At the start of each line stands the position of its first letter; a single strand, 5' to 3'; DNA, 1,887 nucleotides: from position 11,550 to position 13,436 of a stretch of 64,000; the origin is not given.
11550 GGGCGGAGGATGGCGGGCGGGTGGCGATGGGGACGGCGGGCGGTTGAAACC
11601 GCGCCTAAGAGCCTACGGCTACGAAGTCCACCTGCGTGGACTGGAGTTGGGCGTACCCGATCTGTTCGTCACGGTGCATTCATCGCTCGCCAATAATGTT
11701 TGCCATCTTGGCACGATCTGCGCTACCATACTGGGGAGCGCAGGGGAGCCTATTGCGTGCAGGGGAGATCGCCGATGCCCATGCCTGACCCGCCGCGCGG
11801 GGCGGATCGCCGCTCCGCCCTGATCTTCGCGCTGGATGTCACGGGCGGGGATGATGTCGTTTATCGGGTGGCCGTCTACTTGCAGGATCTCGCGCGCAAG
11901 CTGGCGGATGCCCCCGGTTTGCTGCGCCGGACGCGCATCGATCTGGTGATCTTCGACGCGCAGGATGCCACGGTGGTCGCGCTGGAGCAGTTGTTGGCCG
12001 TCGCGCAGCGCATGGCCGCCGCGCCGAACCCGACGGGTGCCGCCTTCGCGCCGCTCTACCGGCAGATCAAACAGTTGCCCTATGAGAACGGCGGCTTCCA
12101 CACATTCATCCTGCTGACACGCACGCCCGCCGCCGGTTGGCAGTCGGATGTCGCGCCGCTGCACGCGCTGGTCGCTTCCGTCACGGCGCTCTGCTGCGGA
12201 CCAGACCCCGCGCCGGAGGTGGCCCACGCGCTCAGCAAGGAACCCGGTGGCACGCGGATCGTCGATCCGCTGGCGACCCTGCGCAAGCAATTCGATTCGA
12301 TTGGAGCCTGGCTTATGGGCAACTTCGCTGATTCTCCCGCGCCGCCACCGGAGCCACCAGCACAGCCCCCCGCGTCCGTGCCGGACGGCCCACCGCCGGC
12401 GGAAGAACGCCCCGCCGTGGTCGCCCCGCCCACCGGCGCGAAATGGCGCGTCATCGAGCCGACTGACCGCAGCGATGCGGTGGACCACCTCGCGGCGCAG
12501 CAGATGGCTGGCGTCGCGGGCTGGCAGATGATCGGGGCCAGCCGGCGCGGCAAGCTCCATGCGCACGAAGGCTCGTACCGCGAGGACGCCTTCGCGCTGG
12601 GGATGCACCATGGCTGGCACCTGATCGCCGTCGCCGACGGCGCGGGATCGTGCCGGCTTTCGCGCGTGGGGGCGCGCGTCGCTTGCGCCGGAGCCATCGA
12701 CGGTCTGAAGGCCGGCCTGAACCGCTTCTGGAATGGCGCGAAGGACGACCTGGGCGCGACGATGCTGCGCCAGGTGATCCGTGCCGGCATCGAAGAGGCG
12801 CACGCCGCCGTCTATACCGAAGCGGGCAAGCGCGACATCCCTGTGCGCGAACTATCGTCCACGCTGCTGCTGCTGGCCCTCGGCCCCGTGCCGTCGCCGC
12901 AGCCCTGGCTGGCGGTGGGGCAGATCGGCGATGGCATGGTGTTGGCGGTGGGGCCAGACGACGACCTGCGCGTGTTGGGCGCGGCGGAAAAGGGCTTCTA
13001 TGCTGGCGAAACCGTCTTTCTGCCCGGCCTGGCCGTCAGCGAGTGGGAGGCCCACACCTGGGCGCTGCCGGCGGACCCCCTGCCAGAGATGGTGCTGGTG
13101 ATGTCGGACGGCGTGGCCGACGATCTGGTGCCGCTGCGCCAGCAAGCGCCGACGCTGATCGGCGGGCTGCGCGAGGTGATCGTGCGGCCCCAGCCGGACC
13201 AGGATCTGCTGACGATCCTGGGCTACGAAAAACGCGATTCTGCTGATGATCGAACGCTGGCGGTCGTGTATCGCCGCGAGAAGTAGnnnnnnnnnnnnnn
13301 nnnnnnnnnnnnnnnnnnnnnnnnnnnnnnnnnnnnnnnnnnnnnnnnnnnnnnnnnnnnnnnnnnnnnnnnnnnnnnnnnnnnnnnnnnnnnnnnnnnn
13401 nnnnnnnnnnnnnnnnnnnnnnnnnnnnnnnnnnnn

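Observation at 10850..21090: Ten-kb signalling neighbourhood: vWA / vWA-PP2C / Zn-ribbon kinase / membrane STK, then Roadblock-MglA-DUF4388-thioesterase, split by a TnpB element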

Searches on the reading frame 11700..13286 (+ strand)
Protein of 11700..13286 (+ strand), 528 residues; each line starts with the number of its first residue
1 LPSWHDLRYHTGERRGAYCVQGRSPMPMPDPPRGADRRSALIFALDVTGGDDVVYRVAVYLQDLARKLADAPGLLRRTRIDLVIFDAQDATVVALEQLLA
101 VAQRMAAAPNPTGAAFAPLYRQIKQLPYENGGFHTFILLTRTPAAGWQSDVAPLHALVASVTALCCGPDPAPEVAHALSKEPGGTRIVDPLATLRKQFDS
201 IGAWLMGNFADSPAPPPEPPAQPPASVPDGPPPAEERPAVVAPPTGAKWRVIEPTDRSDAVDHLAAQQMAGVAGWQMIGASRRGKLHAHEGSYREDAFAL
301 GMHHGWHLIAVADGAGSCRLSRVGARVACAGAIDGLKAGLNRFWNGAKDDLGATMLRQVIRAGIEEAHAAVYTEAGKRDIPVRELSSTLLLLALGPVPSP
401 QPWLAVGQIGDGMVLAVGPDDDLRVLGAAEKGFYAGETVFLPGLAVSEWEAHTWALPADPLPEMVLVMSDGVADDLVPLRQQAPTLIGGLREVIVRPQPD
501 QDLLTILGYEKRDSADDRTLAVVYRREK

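Call 3: search_protein_families(library=pfam, proteins=[window:11700-13286:+], max_evalue=0.01)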
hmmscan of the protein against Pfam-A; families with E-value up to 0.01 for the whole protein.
window:11700-13286:+ (528 aa): 1 family
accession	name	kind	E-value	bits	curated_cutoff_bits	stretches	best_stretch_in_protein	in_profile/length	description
PF13672.11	PP2C_2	-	5.8e-36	124.5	24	1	283-482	1-184/209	Protein phosphatase 2C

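Call 21: search_protein_families(library=padloc, proteins=[window:11775-13286:+], max_evalue=0.001)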
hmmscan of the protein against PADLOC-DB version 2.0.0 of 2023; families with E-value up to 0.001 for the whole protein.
window:11775-13286:+ (503 aa): 0 families

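Call 22: search_protein_families(library=ncbifam, proteins=[window:11775-13286:+], max_evalue=0.001)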
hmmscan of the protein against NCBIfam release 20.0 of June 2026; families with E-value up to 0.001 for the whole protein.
window:11775-13286:+ (503 aa): 0 families
